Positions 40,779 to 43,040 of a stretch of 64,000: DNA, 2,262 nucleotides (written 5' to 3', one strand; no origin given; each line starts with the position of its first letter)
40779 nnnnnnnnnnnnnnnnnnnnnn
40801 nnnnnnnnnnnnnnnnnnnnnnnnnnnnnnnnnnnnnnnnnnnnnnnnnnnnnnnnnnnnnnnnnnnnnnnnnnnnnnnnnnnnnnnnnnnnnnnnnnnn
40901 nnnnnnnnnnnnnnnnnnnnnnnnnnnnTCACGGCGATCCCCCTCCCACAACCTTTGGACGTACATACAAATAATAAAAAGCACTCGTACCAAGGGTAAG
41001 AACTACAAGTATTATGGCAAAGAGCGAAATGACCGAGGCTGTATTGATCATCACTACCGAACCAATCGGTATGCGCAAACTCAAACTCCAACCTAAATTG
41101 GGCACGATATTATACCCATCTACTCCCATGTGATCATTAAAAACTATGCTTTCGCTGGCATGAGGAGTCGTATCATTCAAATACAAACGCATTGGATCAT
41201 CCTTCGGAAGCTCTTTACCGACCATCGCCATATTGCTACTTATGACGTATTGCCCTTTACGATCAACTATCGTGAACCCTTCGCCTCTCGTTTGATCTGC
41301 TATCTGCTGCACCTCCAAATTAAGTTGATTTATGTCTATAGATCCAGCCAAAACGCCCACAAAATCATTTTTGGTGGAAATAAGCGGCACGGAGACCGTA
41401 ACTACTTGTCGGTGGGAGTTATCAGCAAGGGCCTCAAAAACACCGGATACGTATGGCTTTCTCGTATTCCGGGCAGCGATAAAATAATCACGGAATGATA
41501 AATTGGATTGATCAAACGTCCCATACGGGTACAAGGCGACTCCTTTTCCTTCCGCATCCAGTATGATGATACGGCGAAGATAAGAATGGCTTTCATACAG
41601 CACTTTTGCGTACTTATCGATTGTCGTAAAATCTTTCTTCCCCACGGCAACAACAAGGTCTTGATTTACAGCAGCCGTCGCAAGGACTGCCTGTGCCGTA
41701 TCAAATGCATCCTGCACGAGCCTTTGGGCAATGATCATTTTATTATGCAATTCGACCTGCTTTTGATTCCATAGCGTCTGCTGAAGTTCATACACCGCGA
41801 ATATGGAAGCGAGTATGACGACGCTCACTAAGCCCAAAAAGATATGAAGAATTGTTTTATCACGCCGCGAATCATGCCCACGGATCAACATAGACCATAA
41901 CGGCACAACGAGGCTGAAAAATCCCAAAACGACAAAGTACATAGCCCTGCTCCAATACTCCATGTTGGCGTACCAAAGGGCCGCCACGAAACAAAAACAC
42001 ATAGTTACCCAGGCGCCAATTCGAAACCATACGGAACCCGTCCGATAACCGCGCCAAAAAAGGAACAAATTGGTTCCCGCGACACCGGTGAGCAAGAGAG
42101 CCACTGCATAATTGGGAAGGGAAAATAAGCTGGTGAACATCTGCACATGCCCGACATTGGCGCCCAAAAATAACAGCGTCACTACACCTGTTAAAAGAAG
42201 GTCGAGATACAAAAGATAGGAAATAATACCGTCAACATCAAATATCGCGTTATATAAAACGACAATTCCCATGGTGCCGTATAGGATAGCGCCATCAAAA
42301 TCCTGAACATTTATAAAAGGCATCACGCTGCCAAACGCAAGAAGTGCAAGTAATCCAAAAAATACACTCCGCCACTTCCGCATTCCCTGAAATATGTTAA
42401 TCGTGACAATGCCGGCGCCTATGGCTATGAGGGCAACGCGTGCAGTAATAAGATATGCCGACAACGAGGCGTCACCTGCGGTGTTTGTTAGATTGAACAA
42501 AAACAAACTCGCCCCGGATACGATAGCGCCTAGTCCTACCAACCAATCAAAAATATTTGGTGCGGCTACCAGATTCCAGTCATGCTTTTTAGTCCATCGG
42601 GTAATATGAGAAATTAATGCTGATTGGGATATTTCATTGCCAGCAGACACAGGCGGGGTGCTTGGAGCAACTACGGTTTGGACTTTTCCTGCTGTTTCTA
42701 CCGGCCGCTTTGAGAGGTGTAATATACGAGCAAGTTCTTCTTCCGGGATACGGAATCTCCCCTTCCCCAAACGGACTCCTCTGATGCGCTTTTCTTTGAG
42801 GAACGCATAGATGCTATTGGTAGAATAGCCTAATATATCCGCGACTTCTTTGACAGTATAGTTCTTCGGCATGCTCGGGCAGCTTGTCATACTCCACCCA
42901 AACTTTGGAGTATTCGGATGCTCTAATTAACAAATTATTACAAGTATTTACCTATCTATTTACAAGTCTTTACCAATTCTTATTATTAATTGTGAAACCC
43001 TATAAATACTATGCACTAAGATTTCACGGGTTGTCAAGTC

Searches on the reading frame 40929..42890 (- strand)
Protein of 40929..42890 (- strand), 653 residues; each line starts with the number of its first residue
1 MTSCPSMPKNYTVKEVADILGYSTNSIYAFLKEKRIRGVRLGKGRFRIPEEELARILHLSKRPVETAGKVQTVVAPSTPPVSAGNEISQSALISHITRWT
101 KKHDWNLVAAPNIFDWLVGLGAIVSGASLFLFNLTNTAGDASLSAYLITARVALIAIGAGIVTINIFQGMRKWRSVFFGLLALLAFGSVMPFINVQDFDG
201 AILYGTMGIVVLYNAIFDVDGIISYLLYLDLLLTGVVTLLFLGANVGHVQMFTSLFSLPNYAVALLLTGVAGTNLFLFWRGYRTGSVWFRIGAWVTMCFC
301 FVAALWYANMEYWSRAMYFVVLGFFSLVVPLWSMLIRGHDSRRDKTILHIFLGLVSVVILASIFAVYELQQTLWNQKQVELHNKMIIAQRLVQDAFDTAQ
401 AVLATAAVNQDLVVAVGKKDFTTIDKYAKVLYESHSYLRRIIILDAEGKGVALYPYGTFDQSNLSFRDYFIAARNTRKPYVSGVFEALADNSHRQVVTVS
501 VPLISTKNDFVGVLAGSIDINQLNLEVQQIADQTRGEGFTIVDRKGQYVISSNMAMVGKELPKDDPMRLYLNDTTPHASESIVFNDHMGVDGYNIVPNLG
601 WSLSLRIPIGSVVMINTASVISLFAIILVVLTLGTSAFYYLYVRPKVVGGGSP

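Call 12: search_protein_families(library=pfam, proteins=[window:40929-42890:-])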
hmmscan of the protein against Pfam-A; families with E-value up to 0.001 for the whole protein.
window:40929-42890:- (653 aa): 3 families
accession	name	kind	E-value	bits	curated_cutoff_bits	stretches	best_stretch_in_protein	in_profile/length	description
PF02743.24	dCache_1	-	2.6e-19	70.2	45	1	387-603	17-237/240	Cache domain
PF12728.13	HTH_17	-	1.9e-09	38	27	1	11-57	2-47/51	Helix-turn-helix domain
PF22673.2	MCP-like_PDC_1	-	0.00078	20.3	27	0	456-523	48-111/113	Methyl-accepting chemotaxis protein-like, first PDC sensor domain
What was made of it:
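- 40929..42872 (-): Candidate regulator gene. It has an N-terminal HTH_17 winged helix, a disordered linker, 9 predicted transmembrane helices, an extracytoplasmic dCache_1 domain and a tenth transmembrane helix. The start is probably ATG 42872, because the upstream ATG 42890 is ATA in L130. Pfam (call 12).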

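Call 15: find_encoding_contigs(protein=window:40929-42890:-, flank=10000, max_places=10)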
Protein window:40929-42890:- (653 aa): 4 contigs read that carry it; 2 places shown.
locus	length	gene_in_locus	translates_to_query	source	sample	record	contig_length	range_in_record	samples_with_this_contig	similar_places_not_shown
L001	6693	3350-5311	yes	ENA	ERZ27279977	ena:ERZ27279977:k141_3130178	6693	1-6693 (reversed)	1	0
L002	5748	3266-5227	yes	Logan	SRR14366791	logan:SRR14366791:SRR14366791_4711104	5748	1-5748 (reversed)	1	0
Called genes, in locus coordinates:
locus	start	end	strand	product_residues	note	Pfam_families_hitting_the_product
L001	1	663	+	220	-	?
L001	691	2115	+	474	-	PF08323:Glyco_transf_5, PF13439:Glyco_transf_4 (faint), PF20706:GT4-conflict (weak), PF00534:Glycos_transf_1, PF13692:Glyco_trans_1_4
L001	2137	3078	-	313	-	-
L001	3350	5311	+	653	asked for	PF12728:HTH_17, PF02743:dCache_1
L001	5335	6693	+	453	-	?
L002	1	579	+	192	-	?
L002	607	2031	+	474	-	PF08323:Glyco_transf_5, PF13439:Glyco_transf_4 (faint), PF20706:GT4-conflict (weak), PF00534:Glycos_transf_1, PF13692:Glyco_trans_1_4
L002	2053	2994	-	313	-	-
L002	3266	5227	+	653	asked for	PF12728:HTH_17, PF02743:dCache_1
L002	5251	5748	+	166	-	?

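Call 17: find_homologous_proteins(query=window:40929-42890:-)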
Query window:40929-42890:- (653 aa): 131 proteins with E <= 0.001 among 8000 candidates; the best 120 are listed.
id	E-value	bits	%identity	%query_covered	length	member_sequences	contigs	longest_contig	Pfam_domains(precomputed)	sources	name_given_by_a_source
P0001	0.0e+0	1454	100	100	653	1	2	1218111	PF12728.14,PF02743.25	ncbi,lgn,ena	-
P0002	2.1e-243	828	56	99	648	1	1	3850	PF12728.14,PF02743.25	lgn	-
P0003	9.9e-229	779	54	100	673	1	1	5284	PF12728.14,PF02743.25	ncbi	-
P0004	1.6e-217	742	50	99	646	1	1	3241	PF12728.14,PF02743.25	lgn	-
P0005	2.0e-197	676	48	99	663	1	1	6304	PF12728.14,PF02743.25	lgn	-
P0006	7.0e-181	621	44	99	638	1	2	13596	PF12728.14,PF02743.25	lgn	-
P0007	9.1e-141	488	39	98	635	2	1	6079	PF12728.14,PF02743.25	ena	-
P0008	1.6e-138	481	40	98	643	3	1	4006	PF12728.14,PF02743.25,PF14827.13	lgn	-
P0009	2.1e-137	477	40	99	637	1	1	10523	PF12728.14,PF02743.25,PF14827.13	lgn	-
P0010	1.4e-136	475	38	98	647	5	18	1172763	PF12728.14,PF02743.25,PF22673.3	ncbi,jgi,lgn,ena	jgi:excisionase family DNA binding protein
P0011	2.5e-135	471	38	99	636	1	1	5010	PF12728.14,PF02743.25,PF14827.13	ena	-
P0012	4.1e-135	470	38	99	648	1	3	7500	PF12728.14,PF02743.25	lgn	-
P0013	4.2e-135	470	39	99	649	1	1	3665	PF12728.14,PF02743.25,PF22673.3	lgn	-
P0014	7.1e-135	469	37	99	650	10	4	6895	PF12728.14,PF02743.25,PF14827.13,PF22673.3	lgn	-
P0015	8.6e-135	469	37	99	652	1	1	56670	PF12728.14,PF02743.25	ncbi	-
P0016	9.9e-135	469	39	99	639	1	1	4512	PF12728.14,PF02743.25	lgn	-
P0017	1.8e-133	464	38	98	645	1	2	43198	PF12728.14,PF02743.25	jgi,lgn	jgi:excisionase family DNA binding protein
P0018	2.6e-133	464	40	99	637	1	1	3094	PF12728.14,PF02743.25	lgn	-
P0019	5.0e-133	463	39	96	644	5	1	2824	PF12728.14,PF02743.25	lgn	-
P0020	7.0e-133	462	39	98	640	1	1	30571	PF12728.14,PF02743.25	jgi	jgi:excisionase family DNA binding protein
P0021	1.7e-132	461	38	99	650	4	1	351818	PF12728.14,PF02743.25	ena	-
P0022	2.4e-132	461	37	99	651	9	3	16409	PF12728.14,PF02743.25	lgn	-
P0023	2.9e-132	460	39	96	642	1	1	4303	PF12728.14,PF02743.25,PF22673.3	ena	-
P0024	4.9e-132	460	38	98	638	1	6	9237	PF12728.14,PF02743.25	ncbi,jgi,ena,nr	ncbi:MAG TPA: DNA-binding protein [Patescibacteria group bacterium]|nr:DNA-binding protein [Patescib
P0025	5.6e-132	459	40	95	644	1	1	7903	PF12728.14,PF02743.25,PF14827.13,PF22673.3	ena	-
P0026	6.8e-132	459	38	99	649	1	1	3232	PF12728.14,PF02743.25,PF14827.13,PF22673.3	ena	-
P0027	1.1e-131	459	39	99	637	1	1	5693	PF12728.14,PF02743.25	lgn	-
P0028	1.1e-130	455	37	99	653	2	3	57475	PF12728.14,PF02743.25,PF14827.13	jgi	-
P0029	1.2e-130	455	37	98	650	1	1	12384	PF12728.14,PF02743.25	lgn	-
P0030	1.6e-130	455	36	99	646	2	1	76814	PF12728.14,PF02743.25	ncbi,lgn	-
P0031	1.6e-130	455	40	99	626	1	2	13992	PF12728.14,PF02743.25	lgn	-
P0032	1.7e-130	455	38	99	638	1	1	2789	PF12728.14,PF02743.25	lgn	-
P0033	1.9e-130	454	39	96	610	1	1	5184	PF12728.14,PF02743.25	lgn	-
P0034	2.0e-130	454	37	98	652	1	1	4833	PF12728.14,PF02743.25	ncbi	-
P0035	7.0e-130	453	35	99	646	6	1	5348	PF12728.14,PF02743.25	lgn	-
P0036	1.0e-126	442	37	99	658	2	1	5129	PF12728.14,PF02743.25,PF22673.3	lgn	-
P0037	3.2e-126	440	39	96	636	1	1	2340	PF12728.14,PF02743.25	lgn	-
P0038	6.6e-126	439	38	99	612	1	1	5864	PF12728.14,PF02743.25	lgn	-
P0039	6.3e-125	436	38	99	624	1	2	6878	PF12728.14,PF02743.25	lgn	-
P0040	1.1e-124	435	36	97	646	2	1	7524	PF12728.14,PF02743.25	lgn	-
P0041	1.4e-124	435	39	96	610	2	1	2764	PF12728.14,PF02743.25,PF14827.13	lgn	-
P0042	5.0e-124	433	37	99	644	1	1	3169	PF12728.14,PF02743.25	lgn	-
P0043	6.5e-124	433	39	96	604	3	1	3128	PF12728.14,PF02743.25,PF17203.11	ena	-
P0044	8.2e-124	432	37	98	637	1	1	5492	PF12728.14,PF02743.25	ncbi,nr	ncbi:helix-turn-helix domain-containing protein [Candidatus Gottesmanbacteria bacterium]|nr:helix-tu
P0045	1.5e-123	432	37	96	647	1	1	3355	PF12728.14,PF02743.25,PF22673.3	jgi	jgi:excisionase family DNA binding protein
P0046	3.0e-123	431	36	96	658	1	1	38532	PF12728.14,PF02743.25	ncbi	-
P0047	4.1e-123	430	37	99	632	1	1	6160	PF12728.14,PF02743.25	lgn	-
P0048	2.9e-122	427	38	99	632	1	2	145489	PF12728.14,PF02743.25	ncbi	-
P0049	3.1e-122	427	38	95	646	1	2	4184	PF12728.14,PF02743.25,PF14827.13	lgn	-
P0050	6.3e-122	426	37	96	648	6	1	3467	PF12728.14,PF02743.25,PF14827.13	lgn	-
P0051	1.0e-121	426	38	93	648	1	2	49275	PF12728.14,PF02743.25,PF14827.13,PF17203.11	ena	-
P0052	1.6e-121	425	37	95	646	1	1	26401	PF12728.14,PF02743.25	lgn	-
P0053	7.3e-121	423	38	96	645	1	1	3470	PF12728.14,PF02743.25,PF14827.13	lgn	-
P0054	8.4e-121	423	36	99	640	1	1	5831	PF12728.14,PF02743.25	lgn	-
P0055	2.1e-120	421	37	96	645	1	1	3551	PF12728.14,PF02743.25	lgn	-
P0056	4.0e-120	420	36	99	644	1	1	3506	PF12728.14,PF02743.25,PF14827.13,PF22673.3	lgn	-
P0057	5.9e-120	420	38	99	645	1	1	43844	PF12728.14,PF02743.25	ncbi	-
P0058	8.5e-120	419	36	96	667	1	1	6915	PF12728.14,PF02743.25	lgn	-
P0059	1.7e-119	418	34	99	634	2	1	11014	PF12728.14,PF02743.25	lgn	-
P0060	2.0e-119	418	38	95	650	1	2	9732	PF12728.14,PF02743.25,PF17203.11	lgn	-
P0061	2.1e-119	418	38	99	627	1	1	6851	PF12728.14,PF02743.25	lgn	-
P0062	2.5e-119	418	36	96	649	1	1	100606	PF12728.14,PF02743.25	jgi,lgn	jgi:excisionase family DNA binding protein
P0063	6.0e-119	416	35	99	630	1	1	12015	PF12728.14,PF02743.25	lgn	-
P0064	1.2e-118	415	35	98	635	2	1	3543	PF12728.14,PF02743.25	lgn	-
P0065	3.5e-118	414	35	96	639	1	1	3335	PF12728.14,PF02743.25,PF14827.13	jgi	jgi:excisionase family DNA binding protein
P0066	7.2e-118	413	36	95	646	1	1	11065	PF12728.14,PF02743.25,PF14827.13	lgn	-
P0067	7.2e-118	413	37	97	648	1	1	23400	PF12728.14,PF02743.25,PF14827.13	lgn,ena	-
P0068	7.1e-117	410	35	98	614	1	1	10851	PF12728.14,PF02743.25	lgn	-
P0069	1.7e-116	408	37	99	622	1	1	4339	PF12728.14,PF02743.25,PF14827.13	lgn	-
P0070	3.7e-116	407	36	93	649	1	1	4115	PF12728.14,PF02743.25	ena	-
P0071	4.0e-116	407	36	100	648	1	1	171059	PF12728.14,PF02743.25,PF17203.11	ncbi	-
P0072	1.1e-115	406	35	99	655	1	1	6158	PF12728.14,PF02743.25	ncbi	-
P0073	3.7e-115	404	37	96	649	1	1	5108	PF12728.14,PF02743.25,PF14827.13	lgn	-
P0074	3.1e-114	401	38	96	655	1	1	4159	PF12728.14,PF02743.25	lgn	-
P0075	4.4e-113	397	36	96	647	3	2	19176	PF12728.14,PF02743.25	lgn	-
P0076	6.6e-113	396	36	99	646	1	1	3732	PF12728.14,PF02743.25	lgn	-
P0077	2.9e-112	394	35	96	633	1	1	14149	PF12728.14,PF02743.25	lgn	-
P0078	5.5e-112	393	35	98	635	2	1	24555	PF12728.14,PF02743.25,PF14827.13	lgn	-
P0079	2.2e-111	391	36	99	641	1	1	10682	PF12728.14,PF02743.25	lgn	-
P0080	2.0e-107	378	36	99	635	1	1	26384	PF12728.14,PF02743.25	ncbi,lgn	-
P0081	3.2e-107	378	36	93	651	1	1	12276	PF12728.14,PF02743.25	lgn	-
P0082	1.7e-106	375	33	98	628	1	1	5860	PF12728.14,PF02743.25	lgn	-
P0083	6.3e-106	373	34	97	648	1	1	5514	PF12728.14,PF02743.25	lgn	-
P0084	2.2e-105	372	35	97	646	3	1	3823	PF12728.14,PF02743.25,PF14827.13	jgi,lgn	-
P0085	2.5e-105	371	34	99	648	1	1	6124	PF12728.14,PF02743.25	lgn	-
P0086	6.2e-105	370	32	99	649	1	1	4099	PF12728.14,PF02743.25,PF22673.3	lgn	-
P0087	1.9e-104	369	33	98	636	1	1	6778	PF12728.14,PF02743.25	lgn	-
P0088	1.4e-103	366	35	96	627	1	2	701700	PF12728.14,PF02743.25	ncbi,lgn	-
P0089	4.1e-103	364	34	99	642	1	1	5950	PF12728.14,PF02743.25,PF14827.13,PF22673.3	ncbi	-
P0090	1.2e-102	363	33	99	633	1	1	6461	PF12728.14,PF02743.25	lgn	-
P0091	1.7e-102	362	34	99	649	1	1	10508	PF12728.14,PF02743.25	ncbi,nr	ncbi:MAG: DNA-binding protein [Candidatus Gottesmanbacteria bacterium]|nr:DNA-binding protein [Candi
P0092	2.7e-102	361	34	99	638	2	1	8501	PF12728.14,PF02743.25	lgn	-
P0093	8.0e-101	357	32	95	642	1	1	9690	PF12728.14,PF02743.25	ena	-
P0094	9.7e-100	353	33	99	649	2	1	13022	PF12728.14,PF02743.25,PF14827.13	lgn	-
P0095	2.3e-98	348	34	99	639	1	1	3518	PF12728.14,PF02743.25,PF22673.3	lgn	-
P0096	7.9e-98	347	32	99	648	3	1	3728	PF12728.14,PF02743.25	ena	-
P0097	3.1e-97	345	32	99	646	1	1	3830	PF12728.14,PF02743.25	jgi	jgi:excisionase family DNA binding protein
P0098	7.2e-91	324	31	99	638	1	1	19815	PF12728.14,PF02743.25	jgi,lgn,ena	-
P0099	2.4e-85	305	31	98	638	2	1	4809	PF12728.14,PF02743.25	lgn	-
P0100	4.6e-82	295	30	95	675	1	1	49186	PF12728.14,PF02743.25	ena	-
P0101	5.6e-81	291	31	97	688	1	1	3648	PF12728.14,PF02743.25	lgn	-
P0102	2.0e-78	283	30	96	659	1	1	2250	PF12728.14,PF02743.25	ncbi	-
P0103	4.5e-78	281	32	98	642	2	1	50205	PF12728.14,PF02743.25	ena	-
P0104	9.8e-78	280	29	98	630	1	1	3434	PF12728.14,PF02743.25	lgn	-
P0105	3.5e-72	262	34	96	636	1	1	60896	PF12728.14,PF02743.25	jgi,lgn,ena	-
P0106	3.9e-72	262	31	98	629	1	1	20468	PF12728.14,PF02743.25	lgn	-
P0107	8.1e-71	257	29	93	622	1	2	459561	PF12728.14,PF02743.25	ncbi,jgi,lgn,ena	ncbi:MAG: DNA-binding protein [Patescibacteria group bacterium]|jgi:excisionase family DNA binding p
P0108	1.0e-70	257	30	96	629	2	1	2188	PF12728.14,PF02743.25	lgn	-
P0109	2.7e-70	256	31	95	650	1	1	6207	PF12728.14,PF02743.25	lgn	-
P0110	8.3e-70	254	28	96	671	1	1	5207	PF12728.14,PF02743.25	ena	-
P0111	4.2e-68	248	29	97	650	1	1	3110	PF12728.14,PF02743.25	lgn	-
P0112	6.3e-67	245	29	96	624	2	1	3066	PF12728.14,PF02743.25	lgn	-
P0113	1.2e-66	244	29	92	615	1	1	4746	PF12728.14,PF02743.25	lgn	-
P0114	2.1e-66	243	29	97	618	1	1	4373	PF12728.14,PF02743.25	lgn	-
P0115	2.3e-66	243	31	96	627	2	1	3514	PF12728.14,PF02743.25,PF22673.3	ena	-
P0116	2.2e-64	236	28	98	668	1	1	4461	PF12728.14,PF02743.25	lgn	-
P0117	3.0e-64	236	30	97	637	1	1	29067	PF12728.14,PF02743.25,PF22309.3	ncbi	-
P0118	5.3e-64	235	34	65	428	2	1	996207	PF12728.14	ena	-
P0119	8.0e-64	234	28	95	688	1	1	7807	PF12728.14,PF02743.25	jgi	jgi:excisionase family DNA binding protein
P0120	2.5e-63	233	29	99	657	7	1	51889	PF12728.14,PF02743.25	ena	-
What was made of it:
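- On HTH_17 / excisionase-type winged-helix domain (PF12728): All listed homologues carry PF12728 (call 17).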

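Call 26: find_related_loci(query=A1, collection=metagenome_contigs, flank=10000)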
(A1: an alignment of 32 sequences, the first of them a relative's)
Query A1 (653 aa) in metagenome_contigs; peptide patterns used: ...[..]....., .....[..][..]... (x = any residue, [..] = any of these).
143 stretches matched a pattern; 75 encode a relative of the query (tblastn E <= 1e-3); 75 distinct loci.
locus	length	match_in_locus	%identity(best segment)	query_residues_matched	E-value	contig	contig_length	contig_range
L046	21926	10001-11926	38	3-644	7e-142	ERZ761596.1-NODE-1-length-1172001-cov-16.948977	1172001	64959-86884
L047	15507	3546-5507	38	3-653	3e-139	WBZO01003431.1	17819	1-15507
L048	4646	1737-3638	38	1-644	7e-135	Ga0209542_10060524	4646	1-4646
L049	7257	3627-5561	37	7-650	4e-131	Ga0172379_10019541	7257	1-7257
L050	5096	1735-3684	36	1-653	6e-118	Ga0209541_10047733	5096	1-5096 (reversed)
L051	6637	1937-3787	35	3-634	3e-114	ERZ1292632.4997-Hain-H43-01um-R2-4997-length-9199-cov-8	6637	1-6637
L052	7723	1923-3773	35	3-634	3e-114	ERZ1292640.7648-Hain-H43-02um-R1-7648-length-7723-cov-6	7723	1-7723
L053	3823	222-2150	34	4-642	6e-112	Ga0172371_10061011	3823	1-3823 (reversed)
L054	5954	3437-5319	39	8-634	5e-109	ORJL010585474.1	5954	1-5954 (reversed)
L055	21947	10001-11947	35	6-653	1e-103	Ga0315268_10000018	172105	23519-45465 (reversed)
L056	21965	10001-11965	37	3-653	3e-131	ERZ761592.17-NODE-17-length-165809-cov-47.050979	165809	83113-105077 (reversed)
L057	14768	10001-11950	33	6-653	8e-97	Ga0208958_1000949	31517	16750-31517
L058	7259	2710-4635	32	6-651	3e-97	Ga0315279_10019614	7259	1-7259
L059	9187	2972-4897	31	3-653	2e-96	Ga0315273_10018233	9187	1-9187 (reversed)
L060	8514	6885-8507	35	6-560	8e-96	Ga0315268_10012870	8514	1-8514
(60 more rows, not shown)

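Call 77: list_cluster_members(proteins=[P0001, P0121])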
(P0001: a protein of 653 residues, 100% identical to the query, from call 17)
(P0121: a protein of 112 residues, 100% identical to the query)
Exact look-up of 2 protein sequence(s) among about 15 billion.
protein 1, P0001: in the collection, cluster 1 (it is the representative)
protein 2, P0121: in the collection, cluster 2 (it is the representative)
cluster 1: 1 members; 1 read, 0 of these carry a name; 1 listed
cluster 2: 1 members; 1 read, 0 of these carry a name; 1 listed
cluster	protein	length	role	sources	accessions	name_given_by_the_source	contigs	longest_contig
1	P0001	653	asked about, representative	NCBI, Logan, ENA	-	-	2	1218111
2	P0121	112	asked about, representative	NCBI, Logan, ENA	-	-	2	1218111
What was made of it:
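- Tried and rejected: The cluster look-up gave no organism name (call 77).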

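Call 82: find_encoding_contigs(protein=P0002, flank=3000, max_places=1)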
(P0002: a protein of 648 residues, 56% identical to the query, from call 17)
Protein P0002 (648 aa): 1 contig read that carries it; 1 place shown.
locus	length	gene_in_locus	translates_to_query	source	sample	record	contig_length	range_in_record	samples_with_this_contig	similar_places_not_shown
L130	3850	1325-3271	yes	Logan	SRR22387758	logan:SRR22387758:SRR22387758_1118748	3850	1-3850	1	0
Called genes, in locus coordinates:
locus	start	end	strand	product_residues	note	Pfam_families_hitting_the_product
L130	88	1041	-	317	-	-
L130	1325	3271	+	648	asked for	PF12728:HTH_17, PF02743:dCache_1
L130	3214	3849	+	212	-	?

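Call 83: find_encoding_contigs(protein=P0003, flank=3000, max_places=1)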
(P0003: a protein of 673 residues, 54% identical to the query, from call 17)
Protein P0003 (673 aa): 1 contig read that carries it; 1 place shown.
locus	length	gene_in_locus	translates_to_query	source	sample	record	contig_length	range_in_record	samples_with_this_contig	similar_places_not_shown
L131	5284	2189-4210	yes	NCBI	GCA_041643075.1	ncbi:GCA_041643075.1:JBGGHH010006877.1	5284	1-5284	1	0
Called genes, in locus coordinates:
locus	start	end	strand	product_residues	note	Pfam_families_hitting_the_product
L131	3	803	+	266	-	?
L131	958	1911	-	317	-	-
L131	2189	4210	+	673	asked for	PF12728:HTH_17, PF02743:dCache_1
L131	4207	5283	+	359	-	?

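Call 84: find_encoding_contigs(protein=P0006, flank=6000, max_places=1)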
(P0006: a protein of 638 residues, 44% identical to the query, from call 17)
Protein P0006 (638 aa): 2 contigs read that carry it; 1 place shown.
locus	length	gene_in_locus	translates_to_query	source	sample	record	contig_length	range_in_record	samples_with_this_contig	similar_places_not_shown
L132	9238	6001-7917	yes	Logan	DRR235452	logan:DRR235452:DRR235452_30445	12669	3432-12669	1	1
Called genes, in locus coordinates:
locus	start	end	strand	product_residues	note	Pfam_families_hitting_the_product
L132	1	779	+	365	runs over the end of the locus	PF00534:Glycos_transf_1, PF13692:Glyco_trans_1_4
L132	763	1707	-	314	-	PF00413:Peptidase_M10, PF13688:Reprolysin_5 (weak)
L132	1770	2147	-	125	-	PF00903:Glyoxalase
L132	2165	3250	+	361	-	PF13439:Glyco_transf_4, PF13579:Glyco_trans_4_4, PF00534:Glycos_transf_1, PF13692:Glyco_trans_1_4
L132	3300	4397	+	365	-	PF13579:Glyco_trans_4_4, PF13439:Glyco_transf_4, PF00534:Glycos_transf_1, PF13692:Glyco_trans_1_4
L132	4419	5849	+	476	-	PF08323:Glyco_transf_5, PF20706:GT4-conflict (faint), PF13439:Glyco_transf_4 (faint), PF13579:Glyco_trans_4_4 (faint), PF00534:Glycos_transf_1, PF13692:Glyco_trans_1_4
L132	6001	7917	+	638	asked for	PF12728:HTH_17, PF02743:dCache_1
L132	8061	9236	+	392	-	?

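Call 88: predict_structure(alignment_id=A1)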
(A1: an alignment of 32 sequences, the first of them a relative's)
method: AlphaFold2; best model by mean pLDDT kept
length: 653 residues; sequences in the alignment: 32
mean_pLDDT: 85.7   pTM: 0.73
mean pLDDT of the five models: 85.7, 83.3, 82.2, 81.7, 81.4
residues with pLDDT >= 90: 398; 70-90: 173; 50-70: 33; < 50: 49
segments of 3 or more residues with pLDDT < 50: 61-104, 136-138
pLDDT, mean of each block of 10 residues (from residue 1): 68 93 93 89 83 77 37 38 36 42 64 96 94 60 81 96 92 94 94 88 96 94 96 95 83 87 93 95 92 96 92 93 96 83 90 95 91 88 93 95 96 96 95 93 96 90 93 96 85 88 96 96 94 90 93 91 84 69 64 87 88 79 93 93 81 52
secondary structure, 60 per line:
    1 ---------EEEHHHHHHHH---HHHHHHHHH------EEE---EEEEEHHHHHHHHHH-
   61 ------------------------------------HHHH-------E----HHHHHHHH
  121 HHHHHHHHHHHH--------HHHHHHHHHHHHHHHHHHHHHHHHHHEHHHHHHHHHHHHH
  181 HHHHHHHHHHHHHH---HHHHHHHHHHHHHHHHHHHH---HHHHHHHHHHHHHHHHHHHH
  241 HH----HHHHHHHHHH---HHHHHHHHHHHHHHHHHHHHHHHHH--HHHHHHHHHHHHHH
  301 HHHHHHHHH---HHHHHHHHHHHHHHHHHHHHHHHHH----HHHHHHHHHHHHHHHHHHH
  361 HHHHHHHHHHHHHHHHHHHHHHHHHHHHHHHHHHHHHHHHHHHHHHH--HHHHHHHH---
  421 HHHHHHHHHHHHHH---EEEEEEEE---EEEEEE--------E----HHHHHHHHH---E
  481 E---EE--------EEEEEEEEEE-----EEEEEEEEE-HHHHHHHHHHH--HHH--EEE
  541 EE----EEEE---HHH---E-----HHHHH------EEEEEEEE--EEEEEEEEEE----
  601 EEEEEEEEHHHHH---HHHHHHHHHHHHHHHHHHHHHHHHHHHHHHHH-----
elements in order: E10-12 H13-20 H24-32 E39-41 E45-49 H50-59 H97-100 H113-132 H141-166 H168-194 H198-217 H221-242 H247-256 H260-284 H287-309 H313-337 H342-407 H410-417 H421-434 E438-445 E449-454 H468-476 E495-504 E510-518 H520-530 E538-542 E547-550 H566-570 E577-584 E587-596 E601-608 H609-613 H617-648
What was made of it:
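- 40929..42872 (-): AlphaFold2 model, pLDDT 85.7 (call 88).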
